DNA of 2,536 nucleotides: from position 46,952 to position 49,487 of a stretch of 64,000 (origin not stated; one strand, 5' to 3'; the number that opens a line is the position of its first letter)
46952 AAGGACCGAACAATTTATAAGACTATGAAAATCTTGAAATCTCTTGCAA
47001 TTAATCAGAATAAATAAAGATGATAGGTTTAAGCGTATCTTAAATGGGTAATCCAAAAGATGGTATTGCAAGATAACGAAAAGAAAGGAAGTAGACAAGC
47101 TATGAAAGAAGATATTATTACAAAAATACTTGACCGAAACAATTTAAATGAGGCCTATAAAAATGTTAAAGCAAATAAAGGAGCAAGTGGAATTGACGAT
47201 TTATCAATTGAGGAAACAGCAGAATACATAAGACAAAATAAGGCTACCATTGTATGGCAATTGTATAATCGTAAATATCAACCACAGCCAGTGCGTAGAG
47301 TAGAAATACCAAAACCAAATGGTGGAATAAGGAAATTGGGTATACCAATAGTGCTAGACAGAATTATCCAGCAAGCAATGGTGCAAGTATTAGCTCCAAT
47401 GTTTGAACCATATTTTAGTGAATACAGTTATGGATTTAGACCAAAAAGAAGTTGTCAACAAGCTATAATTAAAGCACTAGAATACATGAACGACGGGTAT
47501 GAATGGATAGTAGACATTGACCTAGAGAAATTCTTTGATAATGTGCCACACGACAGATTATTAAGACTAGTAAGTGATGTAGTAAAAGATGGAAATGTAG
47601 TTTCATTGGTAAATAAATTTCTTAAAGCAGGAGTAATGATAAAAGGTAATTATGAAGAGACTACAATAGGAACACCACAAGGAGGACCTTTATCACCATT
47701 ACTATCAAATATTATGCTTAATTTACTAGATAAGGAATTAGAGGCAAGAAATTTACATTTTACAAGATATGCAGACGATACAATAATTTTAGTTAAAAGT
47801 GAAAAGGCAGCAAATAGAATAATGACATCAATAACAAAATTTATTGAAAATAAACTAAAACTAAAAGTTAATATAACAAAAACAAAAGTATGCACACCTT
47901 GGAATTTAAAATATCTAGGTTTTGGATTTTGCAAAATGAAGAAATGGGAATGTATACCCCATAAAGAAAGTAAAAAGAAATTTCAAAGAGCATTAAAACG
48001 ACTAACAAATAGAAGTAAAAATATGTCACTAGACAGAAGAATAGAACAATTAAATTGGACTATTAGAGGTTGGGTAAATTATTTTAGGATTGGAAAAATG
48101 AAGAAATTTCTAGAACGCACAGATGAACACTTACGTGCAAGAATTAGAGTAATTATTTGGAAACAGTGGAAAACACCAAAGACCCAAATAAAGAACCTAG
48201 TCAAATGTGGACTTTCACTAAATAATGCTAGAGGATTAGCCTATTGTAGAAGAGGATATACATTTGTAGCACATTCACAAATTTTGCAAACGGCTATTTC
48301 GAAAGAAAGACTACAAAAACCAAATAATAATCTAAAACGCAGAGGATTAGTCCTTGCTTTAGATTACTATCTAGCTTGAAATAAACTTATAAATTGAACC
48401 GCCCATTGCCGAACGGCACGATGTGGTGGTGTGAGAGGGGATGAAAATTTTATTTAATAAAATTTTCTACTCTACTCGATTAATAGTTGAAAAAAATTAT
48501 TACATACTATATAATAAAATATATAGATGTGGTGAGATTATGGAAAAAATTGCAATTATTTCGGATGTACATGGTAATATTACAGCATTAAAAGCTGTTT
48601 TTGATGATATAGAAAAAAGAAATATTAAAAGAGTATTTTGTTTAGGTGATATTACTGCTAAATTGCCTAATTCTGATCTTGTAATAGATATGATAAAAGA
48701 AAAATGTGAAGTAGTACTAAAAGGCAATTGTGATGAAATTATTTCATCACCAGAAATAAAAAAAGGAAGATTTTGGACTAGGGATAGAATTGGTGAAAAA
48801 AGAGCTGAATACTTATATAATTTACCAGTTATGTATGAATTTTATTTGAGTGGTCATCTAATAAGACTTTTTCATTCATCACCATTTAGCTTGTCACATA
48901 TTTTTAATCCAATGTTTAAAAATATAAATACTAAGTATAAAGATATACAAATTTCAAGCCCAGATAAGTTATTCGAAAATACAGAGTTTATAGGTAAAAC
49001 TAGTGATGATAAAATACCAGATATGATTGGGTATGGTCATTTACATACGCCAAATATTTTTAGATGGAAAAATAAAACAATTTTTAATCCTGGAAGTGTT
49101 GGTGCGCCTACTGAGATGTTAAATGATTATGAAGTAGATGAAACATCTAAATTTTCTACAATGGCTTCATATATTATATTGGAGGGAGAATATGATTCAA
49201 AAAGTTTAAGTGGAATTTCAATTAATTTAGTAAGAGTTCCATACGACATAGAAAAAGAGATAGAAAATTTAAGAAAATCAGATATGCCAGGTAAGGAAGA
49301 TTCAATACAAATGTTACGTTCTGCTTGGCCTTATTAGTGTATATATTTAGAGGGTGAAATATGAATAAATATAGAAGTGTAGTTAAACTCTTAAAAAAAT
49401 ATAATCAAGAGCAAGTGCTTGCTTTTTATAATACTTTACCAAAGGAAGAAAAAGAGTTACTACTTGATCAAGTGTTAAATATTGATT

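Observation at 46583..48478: Group II intron with endonuclease-less RT/maturase, inserted immediately after an intrinsic terminator (class C behaviour)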

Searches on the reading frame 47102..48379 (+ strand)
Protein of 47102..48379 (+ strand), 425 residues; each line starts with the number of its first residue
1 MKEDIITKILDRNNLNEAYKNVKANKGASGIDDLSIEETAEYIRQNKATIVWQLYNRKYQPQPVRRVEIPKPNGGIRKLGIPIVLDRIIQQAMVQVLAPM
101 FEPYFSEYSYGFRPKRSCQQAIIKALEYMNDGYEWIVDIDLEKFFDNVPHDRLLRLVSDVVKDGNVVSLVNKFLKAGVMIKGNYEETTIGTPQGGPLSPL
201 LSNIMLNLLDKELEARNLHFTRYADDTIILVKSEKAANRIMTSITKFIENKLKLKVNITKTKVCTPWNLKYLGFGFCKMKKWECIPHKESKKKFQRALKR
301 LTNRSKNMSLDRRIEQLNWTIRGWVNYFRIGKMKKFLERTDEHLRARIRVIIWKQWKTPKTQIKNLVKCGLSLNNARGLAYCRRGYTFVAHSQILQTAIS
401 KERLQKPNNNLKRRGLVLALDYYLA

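Call 4: search_protein_families(library=pfam, proteins=[window:47102-48379:+], max_evalue=1)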
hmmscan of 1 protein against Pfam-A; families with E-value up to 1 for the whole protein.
window:47102-48379:+ (425 aa): 5 families
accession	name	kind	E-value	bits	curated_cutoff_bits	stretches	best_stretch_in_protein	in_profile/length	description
PF00078.32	RVT_1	-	2.8e-43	148.5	29.6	1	69-275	1-204/205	Reverse transcriptase (RNA-dependent DNA polymerase)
PF08388.16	GIIM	-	1.2e-18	67.2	23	1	292-369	2-79/80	Group II intron, maturase-specific domain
PF14501.12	HATPase_c_5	-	0.04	14.3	22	1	201-262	6-62/102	GHKL domain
PF22407.1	Cmr1_C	-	0.063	13.8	26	1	205-266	32-97/120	Cmr1, C-terminal domain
PF10076.14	Phage_Mu_Gp48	-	0.11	12.8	37.4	1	293-369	23-93/150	Bacteriophage Mu-like, Gp48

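Call 5: search_protein_families(library=ncbifam, proteins=[window:47102-48379:+], max_evalue=0.01)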
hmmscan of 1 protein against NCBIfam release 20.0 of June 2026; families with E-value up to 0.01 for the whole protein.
window:47102-48379:+ (425 aa): 10 families
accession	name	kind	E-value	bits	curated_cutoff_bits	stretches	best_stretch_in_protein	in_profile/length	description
TIGR04416.1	group_II_RT_mat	equivalog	5.9e-128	426.9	300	1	13-356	2-353/353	group II intron reverse transcriptase/maturase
NF038233.2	retron_St85_RT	exception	3.1e-23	82.5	235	1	59-310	20-258/289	retron St85 family RNA-directed DNA polymerase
NF041747.1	Drt3a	equivalog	4.9e-18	65.6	200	1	119-317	94-309/412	antiviral reverse transcriptase Drt3a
NF042941.1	Retron_TIR_antiphage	equivalog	5e-17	61.8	600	1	35-254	1-208/464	TIR domain-containing anti-phage reverse transcriptase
NF041746.1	Drt2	equivalog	6.9e-17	61.7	390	1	177-308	212-350/416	antiviral reverse transcriptase Drt2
NF038237.1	retron_Ec67_fus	exception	3.5e-15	55.5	450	1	37-258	11-233/572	retron Ec67 family RNA-directed DNA polymerase/endonuclease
NF041749.1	Drt4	equivalog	2.8e-09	36.5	450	1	186-264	190-267/489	antiviral reverse transcriptase Drt4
NF041750.1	Drt5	equivalog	4e-05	22.8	550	1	124-263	117-250/484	antiviral reverse transcriptase Drt5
TIGR04499.1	abortive_AbiA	subfamily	0.00036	19.4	250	1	123-270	135-297/615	AbiA family abortive infection protein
NF041748.1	Drt3b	equivalog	0.00048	18.9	350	1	136-263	176-314/647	antiviral reverse transcriptase Drt3b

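Call 6: search_solved_structures(query=window:47102-48379:+, max_evalue=0.001, show_alignments=2)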
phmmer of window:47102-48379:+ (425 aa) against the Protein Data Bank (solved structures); distinct sequences matched with E-value up to 0.001: 25.
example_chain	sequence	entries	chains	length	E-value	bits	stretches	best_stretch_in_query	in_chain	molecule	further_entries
7uim_D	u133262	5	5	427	2.6e-143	480.9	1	5-424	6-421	Group II intron reverse transcriptase/maturase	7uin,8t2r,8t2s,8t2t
6ar1_A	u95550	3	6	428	2.5e-107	362.4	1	6-400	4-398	GsI-IIC RT | Trt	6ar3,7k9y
5hhl_A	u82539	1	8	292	8.2e-107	360.7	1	5-277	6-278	Retron-type reverse transcriptase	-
5hhj_A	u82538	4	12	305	1.6e-106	359.8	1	5-277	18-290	Retron-type reverse transcriptase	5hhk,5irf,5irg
5g2x_C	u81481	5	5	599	1.9e-46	161.9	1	17-230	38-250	GROUP II INTRON-ENCODED PROTEIN LTRA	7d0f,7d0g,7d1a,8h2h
6me0_C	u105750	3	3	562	1.1e-39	139.6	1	42-348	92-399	Maturase reverse transcriptase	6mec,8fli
7kft_D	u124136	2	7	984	3.2e-32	115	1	48-278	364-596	Cas6-RT-Cas1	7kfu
9ioa_A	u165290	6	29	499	5.7e-19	71.4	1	49-261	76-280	RNA-dependent DNA polymerase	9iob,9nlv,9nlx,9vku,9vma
8ub7_A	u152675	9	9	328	4.9e-11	45.3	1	6-314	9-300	Reverse transcriptase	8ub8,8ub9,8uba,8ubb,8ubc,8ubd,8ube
9d4s_A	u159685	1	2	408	6e-11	45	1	67-294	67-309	Group II intron-like 4 reverse transcriptase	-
9d5x_A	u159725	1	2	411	6e-11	45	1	67-294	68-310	Group II intron-like 4 reverse transcriptase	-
8bgj_A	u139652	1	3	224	6.2e-11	44.9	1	105-273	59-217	RNA-directed DNA polymerase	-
9lm3_A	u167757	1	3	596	6.9e-07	31.6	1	65-230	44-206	Retron Ec67 protein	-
9i2f_C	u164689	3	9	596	6.9e-07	31.6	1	65-230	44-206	Retron Ec67 protein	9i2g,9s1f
9lje_A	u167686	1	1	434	1.3e-06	30.7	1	167-318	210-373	RNA-dependent DNA polymerase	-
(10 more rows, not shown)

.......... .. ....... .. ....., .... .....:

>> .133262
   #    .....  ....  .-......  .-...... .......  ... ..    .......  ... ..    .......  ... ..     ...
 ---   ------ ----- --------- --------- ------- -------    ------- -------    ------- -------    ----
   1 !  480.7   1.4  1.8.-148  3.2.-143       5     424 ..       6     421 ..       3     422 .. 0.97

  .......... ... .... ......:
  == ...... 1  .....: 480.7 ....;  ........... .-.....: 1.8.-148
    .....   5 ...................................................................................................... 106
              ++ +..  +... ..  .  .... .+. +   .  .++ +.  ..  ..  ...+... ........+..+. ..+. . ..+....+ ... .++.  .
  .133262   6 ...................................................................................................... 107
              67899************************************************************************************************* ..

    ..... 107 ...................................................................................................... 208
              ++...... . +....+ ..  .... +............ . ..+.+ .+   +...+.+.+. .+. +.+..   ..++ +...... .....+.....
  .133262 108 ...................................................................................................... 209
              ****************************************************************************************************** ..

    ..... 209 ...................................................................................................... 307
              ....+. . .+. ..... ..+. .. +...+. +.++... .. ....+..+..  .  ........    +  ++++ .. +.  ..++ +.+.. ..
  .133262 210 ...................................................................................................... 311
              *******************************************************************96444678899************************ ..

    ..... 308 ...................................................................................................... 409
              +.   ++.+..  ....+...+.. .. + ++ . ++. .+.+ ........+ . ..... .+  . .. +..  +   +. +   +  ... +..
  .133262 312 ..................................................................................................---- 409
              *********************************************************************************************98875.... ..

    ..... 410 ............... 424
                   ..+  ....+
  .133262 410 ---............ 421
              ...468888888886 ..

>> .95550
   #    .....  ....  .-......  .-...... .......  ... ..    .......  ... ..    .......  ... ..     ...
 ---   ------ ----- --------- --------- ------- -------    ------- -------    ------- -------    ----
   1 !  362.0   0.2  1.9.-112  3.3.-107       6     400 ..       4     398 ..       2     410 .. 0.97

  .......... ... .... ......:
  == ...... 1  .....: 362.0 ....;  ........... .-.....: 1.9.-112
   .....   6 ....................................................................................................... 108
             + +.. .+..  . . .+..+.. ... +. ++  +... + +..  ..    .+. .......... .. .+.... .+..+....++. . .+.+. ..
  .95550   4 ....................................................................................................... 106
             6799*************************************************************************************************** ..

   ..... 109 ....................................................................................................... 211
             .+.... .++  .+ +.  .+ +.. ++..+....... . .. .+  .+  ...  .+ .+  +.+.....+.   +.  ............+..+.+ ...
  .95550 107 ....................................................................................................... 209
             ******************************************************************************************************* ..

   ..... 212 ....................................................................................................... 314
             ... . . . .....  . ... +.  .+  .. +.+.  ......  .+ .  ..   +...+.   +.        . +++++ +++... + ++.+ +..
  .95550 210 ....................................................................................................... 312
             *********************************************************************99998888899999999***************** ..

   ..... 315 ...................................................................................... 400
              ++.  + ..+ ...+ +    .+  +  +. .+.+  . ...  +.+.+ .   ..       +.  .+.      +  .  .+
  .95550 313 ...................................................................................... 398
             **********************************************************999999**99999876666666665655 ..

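Call 9: find_encoding_contigs(protein=window:47102-48379:+, flank=4000, max_places=10)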
Protein window:47102-48379:+ (425 aa): 1 contig read that carries it; 1 place shown.
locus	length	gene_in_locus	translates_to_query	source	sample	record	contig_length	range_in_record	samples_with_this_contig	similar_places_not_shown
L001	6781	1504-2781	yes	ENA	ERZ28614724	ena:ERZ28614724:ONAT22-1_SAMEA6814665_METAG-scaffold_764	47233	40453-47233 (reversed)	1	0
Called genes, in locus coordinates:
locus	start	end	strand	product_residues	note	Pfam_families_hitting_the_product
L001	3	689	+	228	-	?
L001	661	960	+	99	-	-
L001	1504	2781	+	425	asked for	PF00078:RVT_1, PF08388:GIIM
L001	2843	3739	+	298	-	PF00149:Metallophos, PF12850:Metallophos_2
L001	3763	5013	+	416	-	PF01704:UDPGP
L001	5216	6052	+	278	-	-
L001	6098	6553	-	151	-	PF01713:Smr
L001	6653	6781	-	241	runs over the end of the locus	-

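Call 10: find_related_loci(query=window:47102-48379:+, collection=genome_contigs, flank=3000)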
Query window:47102-48379:+ (425 aa) in genome_contigs; peptide patterns used: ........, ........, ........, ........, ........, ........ (x = any residue, [..] = any of these).
111 stretches matched a pattern; 80 encode a relative of the query (tblastn E <= 1e-3); 80 distinct loci.
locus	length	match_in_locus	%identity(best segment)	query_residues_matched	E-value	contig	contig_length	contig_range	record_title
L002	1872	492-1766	90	1-425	0e+0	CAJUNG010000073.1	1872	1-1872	MAG TPA_asm: uncultured Bacilli bacterium isolate MGBC162581 genome assembly, contig: MGBC162581.73, whole genome shotgu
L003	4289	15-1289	89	1-425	0e+0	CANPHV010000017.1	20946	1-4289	MAG TPA_asm: uncultured Clostridium sp. isolate SRR15730552_bin.38_metawrap_v1.3_MAG genome assembly, contig: NODE.5076_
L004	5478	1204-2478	87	1-425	0e+0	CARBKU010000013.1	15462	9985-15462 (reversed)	MAG TPA_asm: uncultured Clostridia bacterium isolate MGBC153658 genome assembly, contig: MGBC153658.13, whole genome sho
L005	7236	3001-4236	90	14-425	0e+0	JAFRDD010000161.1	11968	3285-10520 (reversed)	MAG: Clostridia bacterium isolate RGIG2387 Goat_Ileum-4__c336517, whole genome shotgun sequence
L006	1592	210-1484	86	1-425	0e+0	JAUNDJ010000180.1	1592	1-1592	MAG: Bacillota bacterium isolate S22M_St_77 NODE_35852_length_1592_cov_18.584255, whole genome shotgun sequence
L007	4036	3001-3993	85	1-331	0e+0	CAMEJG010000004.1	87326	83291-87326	MAG: uncultured Anaeroplasma sp. isolate SRR15057923_bin.8_metaWRAP_v1.3_MAG genome assembly, contig: ERZ10407387.75, wh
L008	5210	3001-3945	90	111-425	0e+0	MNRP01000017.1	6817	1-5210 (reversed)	MAG: Clostridium sp. 26_22 Ley3_66761_scaffold_5650, whole genome shotgun sequence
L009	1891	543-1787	58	4-423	1e-172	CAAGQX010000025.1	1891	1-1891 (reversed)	MAG TPA_asm: Clostridia bacterium, isolate HGM13690, WGS project CAAGQX010000000 data, contig: SRS820621_25_k75_18278, w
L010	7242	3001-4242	57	4-424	8e-150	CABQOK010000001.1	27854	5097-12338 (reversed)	MAG TPA_asm: uncultured Anaerococcus sp. isolate MGYG-HGUT-00761 genome assembly, contig: GUT_GENOME027317_1, whole geno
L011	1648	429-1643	57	5-404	7e-163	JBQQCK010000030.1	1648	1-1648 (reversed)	Gracilibacillus sp. D59 contig_30, whole genome shotgun sequence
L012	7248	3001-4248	55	5-423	7e-148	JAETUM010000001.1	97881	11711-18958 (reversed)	MAG: Candidatus Stoquefichus sp. isolate S9_Bin2 scaffold_281, whole genome shotgun sequence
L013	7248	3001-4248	56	4-424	1e-147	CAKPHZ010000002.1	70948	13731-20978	MAG: uncultured Bacilli bacterium isolate REFINED_METABAT215_TOP10_CONTIGS_1500_ASSEMBLY_K77_MERGED__Hadza_MoBio_hadza-E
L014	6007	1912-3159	55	5-423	3e-147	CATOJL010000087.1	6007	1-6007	MAG TPA_asm: uncultured Bacilli bacterium isolate MGG29184_1680015487 genome assembly, contig: SRR9205167_8592, whole ge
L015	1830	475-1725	54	5-423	4e-158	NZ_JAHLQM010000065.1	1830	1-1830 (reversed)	Amphibacillus sp. MSJ-3 LDH-m-3_ctg0686, whole genome shotgun sequence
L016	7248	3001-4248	55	5-423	2e-145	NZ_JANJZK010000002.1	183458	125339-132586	Anaerofustis stercorihominis strain DSM 28733 NODE_2_length_183458_cov_69.800165, whole genome shotgun sequence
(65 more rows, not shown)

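Call 35: list_cluster_members(proteins=[window:47102-48379:+])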
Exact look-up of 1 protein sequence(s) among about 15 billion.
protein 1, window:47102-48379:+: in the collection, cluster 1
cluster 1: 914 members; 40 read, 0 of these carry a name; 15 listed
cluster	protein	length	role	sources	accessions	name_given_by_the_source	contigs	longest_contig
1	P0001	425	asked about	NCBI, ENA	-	-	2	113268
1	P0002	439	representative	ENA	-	-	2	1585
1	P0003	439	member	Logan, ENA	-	-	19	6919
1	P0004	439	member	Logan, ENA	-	-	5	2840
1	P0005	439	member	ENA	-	-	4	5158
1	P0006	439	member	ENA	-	-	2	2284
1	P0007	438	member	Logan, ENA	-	-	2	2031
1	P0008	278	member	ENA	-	-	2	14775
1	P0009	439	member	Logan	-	-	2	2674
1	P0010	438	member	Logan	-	-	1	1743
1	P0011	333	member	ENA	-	-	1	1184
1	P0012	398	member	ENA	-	-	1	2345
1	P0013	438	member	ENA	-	-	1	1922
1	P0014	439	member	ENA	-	-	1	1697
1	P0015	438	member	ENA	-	-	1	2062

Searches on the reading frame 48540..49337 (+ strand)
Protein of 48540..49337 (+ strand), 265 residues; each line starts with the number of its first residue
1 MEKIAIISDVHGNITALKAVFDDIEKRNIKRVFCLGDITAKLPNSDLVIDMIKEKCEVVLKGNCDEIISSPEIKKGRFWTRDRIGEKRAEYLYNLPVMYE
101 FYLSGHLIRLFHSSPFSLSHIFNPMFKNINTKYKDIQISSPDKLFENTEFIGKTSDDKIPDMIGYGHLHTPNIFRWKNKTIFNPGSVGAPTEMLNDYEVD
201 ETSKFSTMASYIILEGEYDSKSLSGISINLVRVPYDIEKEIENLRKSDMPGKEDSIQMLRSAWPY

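Call 40: search_protein_families(library=pfam, proteins=[window:48540-49337:+], max_evalue=0.01)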
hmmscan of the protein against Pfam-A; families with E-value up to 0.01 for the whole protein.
window:48540-49337:+ (265 aa): 2 families
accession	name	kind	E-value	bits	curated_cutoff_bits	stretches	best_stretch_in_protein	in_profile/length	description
PF12850.12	Metallophos_2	-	1.4e-17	64.6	27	1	3-192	2-140/154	Calcineurin-like phosphoesterase superfamily domain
PF00149.33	Metallophos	-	1.5e-11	45.5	21.5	1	3-167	2-155/191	Calcineurin-like phosphoesterase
